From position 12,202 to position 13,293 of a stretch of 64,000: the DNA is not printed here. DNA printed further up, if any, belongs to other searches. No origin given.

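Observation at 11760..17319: A cohesin-dockerin-beta-helix surface-display operon is inserted between rpsJ and rpmJ-rplC, next to a duplicated promoter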

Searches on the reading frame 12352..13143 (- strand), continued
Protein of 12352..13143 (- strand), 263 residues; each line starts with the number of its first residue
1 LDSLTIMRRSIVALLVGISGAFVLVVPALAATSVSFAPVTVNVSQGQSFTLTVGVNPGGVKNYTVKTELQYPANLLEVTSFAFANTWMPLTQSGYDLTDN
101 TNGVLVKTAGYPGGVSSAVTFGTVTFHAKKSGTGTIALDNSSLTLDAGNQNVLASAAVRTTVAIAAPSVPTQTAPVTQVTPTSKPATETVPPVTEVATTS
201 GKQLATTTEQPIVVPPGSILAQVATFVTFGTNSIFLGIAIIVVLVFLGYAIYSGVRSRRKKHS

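Call 40: fold_search(model_id=the predicted structure, library=pdb)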
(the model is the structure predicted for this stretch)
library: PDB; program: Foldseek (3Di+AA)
matches with E <= 10: 1999; with E <= 0.001: 101
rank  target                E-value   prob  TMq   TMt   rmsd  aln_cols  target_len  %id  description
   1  6kgc_A                1.1e-08  1.00  0.42  0.73   3.1       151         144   13  Crystal structure of CaDoc0917(R49D)-CaCohA2 complex at pH 5.4 (released 2020-07-08)
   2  6kgd_A                2.9e-08  1.00  0.43  0.72   3.2       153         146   13  Crystal structure of CaDoc0917(R49D)-CaCohA2 complex at pH 8.0 (released 2020-07-08)
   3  6kgf_C                3.5e-08  1.00  0.43  0.72   2.9       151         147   13  Crystal structure of CaDoc0917(R16D)-CaCohA2 complex at pH 8.2 (released 2020-07-08)
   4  1g1k_A                3.5e-08  1.00  0.42  0.70   3.5       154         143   16  COHESIN MODULE FROM THE CELLULOSOME OF CLOSTRIDIUM CELLULOLYTICUM (released 2000-11-22)
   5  4ums                  7.1e-08  1.00  0.37  0.57   5.0       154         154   14  The crystal structure of the seventh ScaB type I cohesin from Pseudobacteroides cellulosolvens (released 2015-05-06)
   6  5nrm_A                8.4e-08  1.00  0.38  0.64   4.5       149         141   17  Crystal structure of the sixth cohesin from Acetivibrio cellulolyticus' scaffoldin B in complex with Cel5 dockerin S51 (released 2018-01-31)
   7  2vo8                  1.6e-07  1.00  0.44  0.79   2.9       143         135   13  Cohesin module from Clostridium perfringens ATCC13124 family 33 glycoside hydrolase. (released 2008-09-02)
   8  6kg8_MODEL_1_A        1.6e-07  1.00  0.41  0.65   3.1       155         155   14  Solution structure of CaCohA2 from Clostridium acetobutylicum (released 2020-07-08)
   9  2vn6_A                1.6e-07  1.00  0.42  0.68   3.8       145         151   16  The Clostridium cellulolyticum dockerin displays a dual binding mode for its cohesin partner (released 2008-05-13)
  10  6kgf_A                1.6e-07  1.00  0.41  0.70   3.3       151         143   12  Crystal structure of CaDoc0917(R16D)-CaCohA2 complex at pH 8.2 (released 2020-07-08)
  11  4dh2_C                1.8e-07  1.00  0.40  0.63   3.7       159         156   12  Crystal structure of Coh-OlpC(Cthe_0452)-Doc435(Cthe_0435) complex: A novel type I Cohesin-Dockerin complex from Clost (released 2012-11-28)
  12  2vn5_A                1.9e-07  1.00  0.41  0.69   4.2       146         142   16  The Clostridium cellulolyticum dockerin displays a dual binding mode for its cohesin partner (released 2008-05-20)
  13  6kge_A                2.7e-07  1.00  0.42  0.72   3.2       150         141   13  Crystal structure of CaDoc0917(R16D)-CaCohA2 complex at pH 5.5 (released 2020-07-08)
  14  3ul4_A                3.0e-07  1.00  0.41  0.69   2.9       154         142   12  Crystal structure of Coh-OlpA(Cthe_3080)-Doc918(Cthe_0918) complex: A novel type I Cohesin-Dockerin complex from Clost (released 2012-11-28)
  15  4dh2_A                4.0e-07  1.00  0.41  0.64   3.4       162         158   14  Crystal structure of Coh-OlpC(Cthe_0452)-Doc435(Cthe_0435) complex: A novel type I Cohesin-Dockerin complex from Clost (released 2012-11-28)
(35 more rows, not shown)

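Call 43: search_protein_families(library=ncbifam, proteins=[window:12352-13125:-], max_evalue=0.1)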
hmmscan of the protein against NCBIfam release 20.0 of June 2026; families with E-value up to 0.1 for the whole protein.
window:12352-13125:- (257 aa): 1 family
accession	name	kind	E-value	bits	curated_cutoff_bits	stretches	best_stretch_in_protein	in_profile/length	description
NF041076.1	cyt_b_SoxC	equivalog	0.046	12.6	740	1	134-245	422-532/542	proton pump complex cytochrome B SoxC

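Call 71: find_encoding_contigs(protein=P0118, flank=8000, max_places=1)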
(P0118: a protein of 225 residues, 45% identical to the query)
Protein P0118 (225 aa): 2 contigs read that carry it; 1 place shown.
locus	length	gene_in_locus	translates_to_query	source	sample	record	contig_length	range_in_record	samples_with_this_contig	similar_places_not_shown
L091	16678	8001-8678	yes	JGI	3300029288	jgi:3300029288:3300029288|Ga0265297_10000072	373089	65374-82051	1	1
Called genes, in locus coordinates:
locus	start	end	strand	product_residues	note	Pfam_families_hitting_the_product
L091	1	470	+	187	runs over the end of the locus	PF13473:Cupredoxin_1 (weak)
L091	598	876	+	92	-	-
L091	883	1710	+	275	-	PF06550:SPP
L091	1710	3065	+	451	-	PF00753:Lactamase_B, PF23023:Anti-Pycsar_Apyc1, PF12706:Lactamase_B_2, PF16661:Lactamase_B_6, PF10996:Beta-Casp, PF07521:RMMBL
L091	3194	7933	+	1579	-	PF22842:Pel9A-like_beta_helix (faint), PF05048:NosD (faint), PF13229:Beta_helix (faint), PF00404:Dockerin_1 (weak)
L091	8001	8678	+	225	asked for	PF00963:Cohesin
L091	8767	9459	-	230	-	-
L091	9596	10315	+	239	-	PF18306:LDcluster4, PF03641:Lysine_decarbox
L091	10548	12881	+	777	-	PF02190:LON_substr_bdg, PF00004:AAA, PF07728:AAA_5, PF22667:Lon_lid, PF05362:Lon_C, PF13541:ChlI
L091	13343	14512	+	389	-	PF01490:Aa_trans, PF03222:Trp_Tyr_perm, PF13520:AA_permease_2 (weak)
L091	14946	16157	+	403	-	PF04932:Wzy_C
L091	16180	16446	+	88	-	-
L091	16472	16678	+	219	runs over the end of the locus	PF03167:UDG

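Call 72: find_encoding_contigs(protein=P0094, flank=8000, max_places=1)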
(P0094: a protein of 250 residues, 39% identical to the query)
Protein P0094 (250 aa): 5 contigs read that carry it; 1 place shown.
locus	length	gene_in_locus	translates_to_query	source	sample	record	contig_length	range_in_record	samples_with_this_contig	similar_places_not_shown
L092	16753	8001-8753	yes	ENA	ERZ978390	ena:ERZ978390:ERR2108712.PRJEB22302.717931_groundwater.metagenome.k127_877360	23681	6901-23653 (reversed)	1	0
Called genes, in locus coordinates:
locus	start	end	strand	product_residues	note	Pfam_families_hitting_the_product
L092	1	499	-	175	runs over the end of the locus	?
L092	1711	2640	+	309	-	-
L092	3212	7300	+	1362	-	PF18657:YDG, PF18676:MBG_2, PF18657:YDG, PF18676:MBG_2, PF02494:HYR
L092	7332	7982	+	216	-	PF13290:CHB_HEX_C_1, PF13287:Fn3_assoc, PF00036:EF-hand_1 (faint), PF13202:EF-hand_5 (faint), PF00404:Dockerin_1 (weak)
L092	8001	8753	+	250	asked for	-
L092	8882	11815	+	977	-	PF02369:Big_1 (faint), PF13715:CarbopepD_reg_2 (faint), PF17210:SdrD_B (faint), PF17802:SpaA (faint), PF22904:NOMO1-like_2nd (faint), PF23194:NOMO_5th (faint), PF25020:TTR_TEN1-4 (faint), PF13620:CarboxypepD_reg (weak), +1 more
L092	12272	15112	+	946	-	PF13385:Laminin_G_3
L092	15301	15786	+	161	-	-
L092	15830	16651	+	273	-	PF03372:Exo_endo_phos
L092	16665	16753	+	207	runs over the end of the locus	PF09335:VTT_dom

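Call 73: find_encoding_contigs(protein=P0112, flank=8000, max_places=1)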
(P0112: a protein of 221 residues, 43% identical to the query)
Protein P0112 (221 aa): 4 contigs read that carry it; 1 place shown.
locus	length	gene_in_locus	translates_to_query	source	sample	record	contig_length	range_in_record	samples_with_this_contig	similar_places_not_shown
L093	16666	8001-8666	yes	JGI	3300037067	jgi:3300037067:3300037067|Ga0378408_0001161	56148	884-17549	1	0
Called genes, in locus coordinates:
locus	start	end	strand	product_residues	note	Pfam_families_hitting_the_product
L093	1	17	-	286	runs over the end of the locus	PF00291:PALP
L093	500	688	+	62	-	-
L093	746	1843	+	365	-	PF05496:RuvB_N (weak), PF13177:DNA_pol3_delta2, PF13191:AAA_16 (faint), PF00004:AAA, PF07728:AAA_5 (faint), PF13173:AAA_14 (faint), PF22608:DNAX_ATPase_lid (weak), PF12169:DNA_pol3_gamma3, +1 more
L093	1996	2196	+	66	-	-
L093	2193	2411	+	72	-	-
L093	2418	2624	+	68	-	-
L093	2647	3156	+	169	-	-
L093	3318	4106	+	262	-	PF13847:Methyltransf_31, PF08241:Methyltransf_11, PF08242:Methyltransf_12 (weak), PF13649:Methyltransf_25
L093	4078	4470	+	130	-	-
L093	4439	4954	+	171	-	PF00293:NUDIX, PF14815:NUDIX_4 (weak)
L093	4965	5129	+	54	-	-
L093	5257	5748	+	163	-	-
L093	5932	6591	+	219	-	-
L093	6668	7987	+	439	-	-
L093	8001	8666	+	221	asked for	-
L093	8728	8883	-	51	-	-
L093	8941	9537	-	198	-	PF01135:PCMT, PF01209:Ubie_methyltran (weak), PF13847:Methyltransf_31, PF13649:Methyltransf_25 (weak)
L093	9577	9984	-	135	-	-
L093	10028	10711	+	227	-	PF00300:His_Phos_1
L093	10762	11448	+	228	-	PF01628:HrcA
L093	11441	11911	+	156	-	PF01025:GrpE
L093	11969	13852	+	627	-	PF00012:HSP70, PF06723:MreB_Mbl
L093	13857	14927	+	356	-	PF00226:DnaJ, PF01556:DnaJ_C, PF27659:CHP02642 (faint), PF00684:DnaJ_CXXCXGXG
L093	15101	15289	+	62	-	-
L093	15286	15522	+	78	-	-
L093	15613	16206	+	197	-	-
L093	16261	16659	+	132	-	PF07883:Cupin_2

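Call 82: search_protein_families(library=pfam, proteins=[P0118, P0056, P0006, P0042, P0015, P0063], max_evalue=0.01)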
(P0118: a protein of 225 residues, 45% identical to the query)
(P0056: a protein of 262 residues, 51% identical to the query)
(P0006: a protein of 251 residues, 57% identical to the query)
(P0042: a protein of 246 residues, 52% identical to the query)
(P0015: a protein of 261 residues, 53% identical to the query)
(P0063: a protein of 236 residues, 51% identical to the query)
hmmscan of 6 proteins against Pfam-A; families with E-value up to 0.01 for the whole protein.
P0118 (225 aa): 2 families
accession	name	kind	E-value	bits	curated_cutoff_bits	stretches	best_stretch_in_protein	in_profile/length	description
PF00963.24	Cohesin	-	4.3e-10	40.4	24.1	1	12-141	2-138/139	Cohesin domain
PF06280.18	fn3_5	-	0.0022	19.1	27.6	0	7-39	53-86/112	Fn3-like domain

P0056 (262 aa): 2 families
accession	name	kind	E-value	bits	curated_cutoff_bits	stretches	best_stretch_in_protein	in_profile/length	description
PF00963.24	Cohesin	-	1.2e-05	25.9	24.1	1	30-149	3-127/139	Cohesin domain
PF02368.24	Big_2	-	2.3e-05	24.7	22.8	1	25-56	2-33/79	Bacterial Ig-like domain (group 2)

P0006 (251 aa): 2 families
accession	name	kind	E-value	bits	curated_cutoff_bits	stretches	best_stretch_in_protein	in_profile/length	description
PF00963.24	Cohesin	-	4.9e-06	27.2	24.1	1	32-157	5-138/139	Cohesin domain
PF02368.24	Big_2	-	0.0052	17.1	22.8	1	25-56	2-33/79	Bacterial Ig-like domain (group 2)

P0042 (246 aa): 1 family
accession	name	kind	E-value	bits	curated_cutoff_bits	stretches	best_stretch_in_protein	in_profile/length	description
PF00963.24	Cohesin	-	1.1e-06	29.3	24.1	1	34-157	7-137/139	Cohesin domain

P0015 (261 aa): 1 family
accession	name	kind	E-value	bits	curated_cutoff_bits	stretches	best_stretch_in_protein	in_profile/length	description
PF00963.24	Cohesin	-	1.3e-05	25.9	24.1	1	33-156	6-137/139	Cohesin domain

P0063 (236 aa): 1 family
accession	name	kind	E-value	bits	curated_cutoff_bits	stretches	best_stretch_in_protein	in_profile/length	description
PF00963.24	Cohesin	-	1.5e-05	25.7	24.1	1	17-129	6-126/139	Cohesin domain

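Call 86: search_dna_similar(query=window:12352-13125:-, collection=plasmids, mode=protein, max_rows=5)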
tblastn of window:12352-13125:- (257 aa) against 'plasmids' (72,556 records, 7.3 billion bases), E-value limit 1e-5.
No match.
